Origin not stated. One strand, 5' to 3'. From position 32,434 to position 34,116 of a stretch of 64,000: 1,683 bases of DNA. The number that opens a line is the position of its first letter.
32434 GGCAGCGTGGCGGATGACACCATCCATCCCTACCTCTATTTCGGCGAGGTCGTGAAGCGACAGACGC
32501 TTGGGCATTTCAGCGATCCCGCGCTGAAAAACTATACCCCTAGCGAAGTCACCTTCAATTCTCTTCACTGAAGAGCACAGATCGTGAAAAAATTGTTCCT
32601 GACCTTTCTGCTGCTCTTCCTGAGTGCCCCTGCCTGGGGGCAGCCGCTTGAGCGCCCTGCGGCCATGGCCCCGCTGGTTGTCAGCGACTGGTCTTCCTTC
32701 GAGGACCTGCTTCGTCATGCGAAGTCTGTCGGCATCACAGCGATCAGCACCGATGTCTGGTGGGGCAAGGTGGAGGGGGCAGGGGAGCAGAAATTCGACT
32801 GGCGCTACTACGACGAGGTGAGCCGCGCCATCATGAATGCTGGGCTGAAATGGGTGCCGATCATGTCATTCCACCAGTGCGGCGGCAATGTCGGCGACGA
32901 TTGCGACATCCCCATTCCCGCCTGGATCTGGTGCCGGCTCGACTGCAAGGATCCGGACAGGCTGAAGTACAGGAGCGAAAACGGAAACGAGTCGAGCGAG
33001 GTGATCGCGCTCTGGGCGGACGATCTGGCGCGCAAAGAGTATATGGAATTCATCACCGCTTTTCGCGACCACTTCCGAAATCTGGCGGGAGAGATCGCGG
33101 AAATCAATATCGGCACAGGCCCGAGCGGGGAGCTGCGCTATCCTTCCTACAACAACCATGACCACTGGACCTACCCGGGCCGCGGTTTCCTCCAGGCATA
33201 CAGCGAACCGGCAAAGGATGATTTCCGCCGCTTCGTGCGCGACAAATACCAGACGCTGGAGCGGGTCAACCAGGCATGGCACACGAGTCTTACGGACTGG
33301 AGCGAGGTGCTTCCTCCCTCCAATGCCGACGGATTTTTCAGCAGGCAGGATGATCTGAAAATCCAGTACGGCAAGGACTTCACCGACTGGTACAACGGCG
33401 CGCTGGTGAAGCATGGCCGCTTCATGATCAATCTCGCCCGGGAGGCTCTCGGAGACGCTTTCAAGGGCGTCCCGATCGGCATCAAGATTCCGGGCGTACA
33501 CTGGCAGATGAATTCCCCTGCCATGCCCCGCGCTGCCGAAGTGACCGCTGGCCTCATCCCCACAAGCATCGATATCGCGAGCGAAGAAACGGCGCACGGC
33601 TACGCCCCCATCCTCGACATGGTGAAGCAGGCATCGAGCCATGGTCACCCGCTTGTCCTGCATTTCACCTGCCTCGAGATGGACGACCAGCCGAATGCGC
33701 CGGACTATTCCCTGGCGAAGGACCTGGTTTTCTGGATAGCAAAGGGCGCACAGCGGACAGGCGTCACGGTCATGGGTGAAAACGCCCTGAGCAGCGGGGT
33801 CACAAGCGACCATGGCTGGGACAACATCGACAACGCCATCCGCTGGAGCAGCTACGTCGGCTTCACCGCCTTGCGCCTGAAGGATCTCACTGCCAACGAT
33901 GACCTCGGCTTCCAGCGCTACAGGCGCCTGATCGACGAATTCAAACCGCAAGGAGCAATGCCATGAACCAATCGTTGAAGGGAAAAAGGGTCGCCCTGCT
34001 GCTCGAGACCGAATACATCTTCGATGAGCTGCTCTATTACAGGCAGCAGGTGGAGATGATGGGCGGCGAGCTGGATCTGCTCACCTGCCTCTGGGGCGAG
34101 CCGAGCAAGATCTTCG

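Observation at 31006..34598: Secreted GH14 beta-amylase and AGE-like barrel protein directly downstream of the pilin genes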

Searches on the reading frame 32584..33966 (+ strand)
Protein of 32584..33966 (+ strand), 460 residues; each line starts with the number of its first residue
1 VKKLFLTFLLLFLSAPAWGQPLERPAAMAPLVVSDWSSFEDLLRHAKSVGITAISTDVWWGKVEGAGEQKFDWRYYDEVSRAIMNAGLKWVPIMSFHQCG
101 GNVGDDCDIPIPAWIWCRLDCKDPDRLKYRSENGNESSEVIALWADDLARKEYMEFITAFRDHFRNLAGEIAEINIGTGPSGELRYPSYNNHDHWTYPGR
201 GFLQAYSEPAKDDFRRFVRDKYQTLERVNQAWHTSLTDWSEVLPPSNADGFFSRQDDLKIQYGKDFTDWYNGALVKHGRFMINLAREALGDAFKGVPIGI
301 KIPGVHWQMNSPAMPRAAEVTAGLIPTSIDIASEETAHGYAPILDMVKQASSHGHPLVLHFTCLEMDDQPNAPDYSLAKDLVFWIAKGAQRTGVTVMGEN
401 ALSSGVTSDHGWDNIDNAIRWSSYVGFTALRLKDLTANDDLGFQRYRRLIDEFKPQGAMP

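Call 4: search_protein_families(library=pfam, proteins=[window:32584-33966:+], max_evalue=0.01)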
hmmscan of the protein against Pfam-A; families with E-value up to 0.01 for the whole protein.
window:32584-33966:+ (460 aa): 2 families
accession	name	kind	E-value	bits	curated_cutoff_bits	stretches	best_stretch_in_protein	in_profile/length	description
PF01373.23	Glyco_hydro_14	-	3.3e-122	408.8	27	1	32-437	11-391/402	Glycosyl hydrolase family 14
PF02449.21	Glyco_hydro_42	-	1.7e-07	31.4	21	1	204-255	144-200/376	Beta-galactosidase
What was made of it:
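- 32584..33966 (+): GH14 beta-amylase, catalytic domain only, 460 aa, GTG start. Catalytic Glu183 (33130-33132, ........) and Glu399 (33778-33780, GENAL). Flexible-loop motif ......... at residues 97-105. No CBM20. Pfam 408.8 bits in call 4.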

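Call 6: search_protein_families(library=ncbifam, proteins=[window:32584-33966:+], max_evalue=0.001)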
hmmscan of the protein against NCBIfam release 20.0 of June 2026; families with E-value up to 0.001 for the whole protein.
window:32584-33966:+ (460 aa): 0 families

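Call 7: search_solved_structures(query=window:32584-33966:+, show_alignments=2)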
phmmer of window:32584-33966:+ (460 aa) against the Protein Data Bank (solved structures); distinct sequences matched with E-value up to 0.001: 29.
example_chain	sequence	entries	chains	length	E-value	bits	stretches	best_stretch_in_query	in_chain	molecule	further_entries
3voc_A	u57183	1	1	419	1.1e-98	334.4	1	26-440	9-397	Beta/alpha-amylase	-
1vep_A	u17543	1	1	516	1.5e-94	320.8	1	26-441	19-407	Beta-amylase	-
1ven_A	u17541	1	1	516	1.8e-94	320.5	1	25-441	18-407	Beta-amylase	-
1b90_A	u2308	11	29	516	3.6e-94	319.5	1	25-441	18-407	PROTEIN (BETA-AMYLASE) | Beta-amylase | PROTEIN (1,4-ALPHA-D-GLUCAN MALTOHYDROLASE.)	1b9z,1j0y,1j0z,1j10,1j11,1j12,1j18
1veo_A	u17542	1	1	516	4.5e-94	319.2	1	25-441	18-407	Beta-amylase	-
1itc_A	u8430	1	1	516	2.4e-93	316.8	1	25-441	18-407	Beta-Amylase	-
5wqu_A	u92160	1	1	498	1.8e-54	188.5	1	31-403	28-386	Beta-amylase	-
1fa2_A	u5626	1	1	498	2.2e-54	188.3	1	31-403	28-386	BETA-AMYLASE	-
5wqs_A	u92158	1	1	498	2.4e-54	188.1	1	31-403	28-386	Beta-amylase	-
8j5d_A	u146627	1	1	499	1.2e-53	185.9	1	41-403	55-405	Beta-amylase 1, chloroplastic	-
1q6d_A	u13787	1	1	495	2.6e-52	181.5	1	35-403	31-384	beta-amylase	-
1b1y_A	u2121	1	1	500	3.7e-52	181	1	43-403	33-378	PROTEIN (BETA-AMYLASE)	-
1bfn_A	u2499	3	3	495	4.9e-52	180.5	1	35-403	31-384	BETA-AMYLASE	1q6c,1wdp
1uko_A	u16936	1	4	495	9.1e-52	179.7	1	35-403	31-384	Beta-amylase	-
1ukp_A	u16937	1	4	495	9.1e-52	179.6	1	35-403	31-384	Beta-amylase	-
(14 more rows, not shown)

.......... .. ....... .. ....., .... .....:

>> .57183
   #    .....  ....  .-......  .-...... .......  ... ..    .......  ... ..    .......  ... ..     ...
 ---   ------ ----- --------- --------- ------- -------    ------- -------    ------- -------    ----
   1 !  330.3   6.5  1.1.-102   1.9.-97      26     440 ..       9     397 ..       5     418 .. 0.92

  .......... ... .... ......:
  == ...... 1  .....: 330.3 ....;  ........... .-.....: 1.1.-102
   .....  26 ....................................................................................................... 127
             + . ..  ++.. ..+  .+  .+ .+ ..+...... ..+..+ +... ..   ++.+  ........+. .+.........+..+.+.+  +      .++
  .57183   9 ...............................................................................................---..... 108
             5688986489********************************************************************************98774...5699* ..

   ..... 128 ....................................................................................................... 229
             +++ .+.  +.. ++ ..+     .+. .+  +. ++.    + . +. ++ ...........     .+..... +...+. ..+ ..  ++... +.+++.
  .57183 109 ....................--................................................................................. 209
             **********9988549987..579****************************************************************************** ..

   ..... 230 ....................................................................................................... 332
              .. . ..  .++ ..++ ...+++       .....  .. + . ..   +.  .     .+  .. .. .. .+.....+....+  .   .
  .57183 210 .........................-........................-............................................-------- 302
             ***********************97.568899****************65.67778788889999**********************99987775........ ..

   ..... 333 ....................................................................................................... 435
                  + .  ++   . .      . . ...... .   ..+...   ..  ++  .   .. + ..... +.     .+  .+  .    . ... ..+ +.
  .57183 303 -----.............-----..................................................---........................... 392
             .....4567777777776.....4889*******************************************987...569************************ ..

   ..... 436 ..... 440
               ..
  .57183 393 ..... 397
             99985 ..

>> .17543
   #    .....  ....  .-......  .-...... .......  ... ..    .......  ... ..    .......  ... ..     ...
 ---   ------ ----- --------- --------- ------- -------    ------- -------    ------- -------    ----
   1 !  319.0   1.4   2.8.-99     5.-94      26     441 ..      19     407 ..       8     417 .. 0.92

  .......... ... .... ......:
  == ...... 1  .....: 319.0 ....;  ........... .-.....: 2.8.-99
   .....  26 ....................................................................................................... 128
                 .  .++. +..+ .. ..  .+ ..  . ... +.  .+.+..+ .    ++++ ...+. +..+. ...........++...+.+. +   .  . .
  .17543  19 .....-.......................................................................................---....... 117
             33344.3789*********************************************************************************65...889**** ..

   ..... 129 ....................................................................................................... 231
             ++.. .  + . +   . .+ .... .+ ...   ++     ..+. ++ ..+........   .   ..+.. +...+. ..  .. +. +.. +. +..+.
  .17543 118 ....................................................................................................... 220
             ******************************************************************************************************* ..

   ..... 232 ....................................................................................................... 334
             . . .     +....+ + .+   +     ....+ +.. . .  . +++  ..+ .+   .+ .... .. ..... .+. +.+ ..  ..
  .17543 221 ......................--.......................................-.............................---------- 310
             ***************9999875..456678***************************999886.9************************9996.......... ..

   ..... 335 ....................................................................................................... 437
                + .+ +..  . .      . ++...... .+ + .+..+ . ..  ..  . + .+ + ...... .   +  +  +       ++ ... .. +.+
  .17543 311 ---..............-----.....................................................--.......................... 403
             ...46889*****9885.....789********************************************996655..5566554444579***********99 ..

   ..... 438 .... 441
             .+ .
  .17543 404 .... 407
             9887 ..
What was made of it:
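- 32584..33966 (+): PDB alignments to 3VOC and 1B90 in call 7.
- Closest known: Bacillus cereus and Paenibacillus polymyxa beta-amylases. Same: Both catalytic Glu and the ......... flexible loop are conserved, and the protein has a Sec signal peptide (call 7).
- GH14 catalytic residues are present (call 7).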

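Call 10: find_homologous_proteins(query=window:32584-33966:+, max_evalue=1e-20)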
Query window:32584-33966:+ (460 aa): 1327 proteins with E <= 1e-20 among 8000 candidates; the best 120 are listed.
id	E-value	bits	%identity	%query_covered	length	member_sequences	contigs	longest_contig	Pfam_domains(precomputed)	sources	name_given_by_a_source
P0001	0.0e+0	1095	100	100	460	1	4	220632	PF02449.22,PF01373.25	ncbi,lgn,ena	-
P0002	3.1e-253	859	79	99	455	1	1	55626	PF02449.22,PF01373.25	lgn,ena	-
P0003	1.1e-242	824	74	100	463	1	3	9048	PF02449.22,PF01373.25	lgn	-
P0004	1.6e-241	820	73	100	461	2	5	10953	PF02449.22,PF01373.25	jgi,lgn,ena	-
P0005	4.7e-221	753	69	96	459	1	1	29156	PF02449.22,PF01373.25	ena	-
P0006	6.7e-219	746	68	99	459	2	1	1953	PF02449.22,PF01373.25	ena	-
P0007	6.9e-210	716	66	99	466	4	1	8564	PF02449.22,PF01373.25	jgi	-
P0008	9.4e-210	716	67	96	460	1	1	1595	PF02449.22,PF01373.25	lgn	-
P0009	6.3e-207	706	68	95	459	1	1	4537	PF02449.22,PF01373.25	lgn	-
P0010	7.4e-203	693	65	95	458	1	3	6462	PF01373.25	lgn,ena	-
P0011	1.5e-202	692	63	95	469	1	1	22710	PF02449.22,PF01373.25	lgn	-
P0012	5.5e-201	687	64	96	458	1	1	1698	PF02449.22,PF01373.25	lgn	-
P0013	1.1e-199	682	61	99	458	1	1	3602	PF02449.22,PF01373.25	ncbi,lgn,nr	ncbi:MAG: family 14 glycosylhydrolase [Chloroflexota bacterium]|nr:family 14 glycosylhydrolase [Chlo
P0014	1.3e-199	682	62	98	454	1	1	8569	PF02449.22,PF01373.25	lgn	-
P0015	1.4e-199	682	63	99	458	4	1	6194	PF02449.22,PF01373.25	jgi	jgi:hypothetical protein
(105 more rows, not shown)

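Call 13: find_encoding_contigs(protein=P0001, flank=10000, max_places=4)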
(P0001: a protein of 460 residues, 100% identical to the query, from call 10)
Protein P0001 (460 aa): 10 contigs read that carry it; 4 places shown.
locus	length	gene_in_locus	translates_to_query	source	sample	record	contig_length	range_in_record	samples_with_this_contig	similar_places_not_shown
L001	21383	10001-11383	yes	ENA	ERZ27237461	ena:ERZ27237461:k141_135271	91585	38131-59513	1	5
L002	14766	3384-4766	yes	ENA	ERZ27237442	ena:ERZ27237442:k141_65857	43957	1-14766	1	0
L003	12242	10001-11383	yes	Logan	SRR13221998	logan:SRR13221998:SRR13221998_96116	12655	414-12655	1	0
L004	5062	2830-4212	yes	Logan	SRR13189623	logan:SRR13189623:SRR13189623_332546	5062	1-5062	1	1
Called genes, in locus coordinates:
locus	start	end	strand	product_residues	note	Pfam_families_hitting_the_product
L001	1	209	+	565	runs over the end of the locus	PF05157:MshEN, PF00437:T2SSE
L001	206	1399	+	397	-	PF28597:T2SSF_N, PF00482:T2SSF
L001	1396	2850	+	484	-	-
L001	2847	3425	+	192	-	-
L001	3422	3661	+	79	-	-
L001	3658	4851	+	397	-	-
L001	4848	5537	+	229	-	PF07963:N_methyl (weak)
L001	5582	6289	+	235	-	PF12698:ABC2_membrane_3 (weak), PF12679:ABC2_membrane_2 (weak)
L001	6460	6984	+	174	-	-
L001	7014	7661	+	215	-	-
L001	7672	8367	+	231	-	PF07963:N_methyl (weak)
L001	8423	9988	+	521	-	-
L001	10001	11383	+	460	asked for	PF01373:Glyco_hydro_14, PF02449:Glyco_hydro_42 (weak)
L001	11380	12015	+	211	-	PF01965:DJ-1_PfpI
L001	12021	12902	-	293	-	PF00126:HTH_1, PF03466:LysR_substrate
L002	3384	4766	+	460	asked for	PF01373:Glyco_hydro_14, PF02449:Glyco_hydro_42 (weak)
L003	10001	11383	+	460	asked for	PF01373:Glyco_hydro_14, PF02449:Glyco_hydro_42 (weak)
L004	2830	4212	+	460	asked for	PF01373:Glyco_hydro_14, PF02449:Glyco_hydro_42 (weak)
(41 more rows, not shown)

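Call 14: find_encoding_contigs(protein=P0002, flank=10000, max_places=3)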
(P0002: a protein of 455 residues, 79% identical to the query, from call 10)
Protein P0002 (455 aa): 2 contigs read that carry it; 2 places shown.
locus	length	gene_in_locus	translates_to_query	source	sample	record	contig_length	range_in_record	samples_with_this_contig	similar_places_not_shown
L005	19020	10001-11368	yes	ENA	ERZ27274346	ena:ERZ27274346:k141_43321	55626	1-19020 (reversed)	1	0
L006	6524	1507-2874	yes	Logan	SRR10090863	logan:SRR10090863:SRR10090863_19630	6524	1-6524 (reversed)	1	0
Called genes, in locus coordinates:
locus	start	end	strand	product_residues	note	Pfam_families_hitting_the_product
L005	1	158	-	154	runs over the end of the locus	PF00581:Rhodanese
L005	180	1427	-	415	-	PF00989:PAS, PF13188:PAS_8 (weak), PF08448:PAS_4 (weak), PF13426:PAS_9, PF00990:GGDEF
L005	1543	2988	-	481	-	PF01546:Peptidase_M20, PF07687:M20_dimer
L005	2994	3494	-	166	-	PF00578:AhpC-TSA, PF00085:Thioredoxin (weak), PF08534:Redoxin, PF13098:Thioredoxin_2 (weak), PF13905:Thioredoxin_8 (weak)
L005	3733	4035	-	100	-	PF05016:ParE_toxin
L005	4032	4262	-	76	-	PF09720:Unstab_antitox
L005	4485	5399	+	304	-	PF00248:Aldo_ket_red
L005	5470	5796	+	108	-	-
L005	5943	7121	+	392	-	PF07992:Pyr_redox_2, PF01266:DAO (faint), PF13738:Pyr_redox_3, PF00070:Pyr_redox, PF14721:AIF_C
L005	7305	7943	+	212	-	PF03807:F420_oxidored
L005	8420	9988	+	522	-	PF07221:GlcNAc_2-epim (weak)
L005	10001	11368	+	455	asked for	PF01373:Glyco_hydro_14, PF02449:Glyco_hydro_42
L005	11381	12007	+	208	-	PF01965:DJ-1_PfpI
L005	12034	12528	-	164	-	PF03625:DUF302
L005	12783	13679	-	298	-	-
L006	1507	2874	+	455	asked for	PF01373:Glyco_hydro_14, PF02449:Glyco_hydro_42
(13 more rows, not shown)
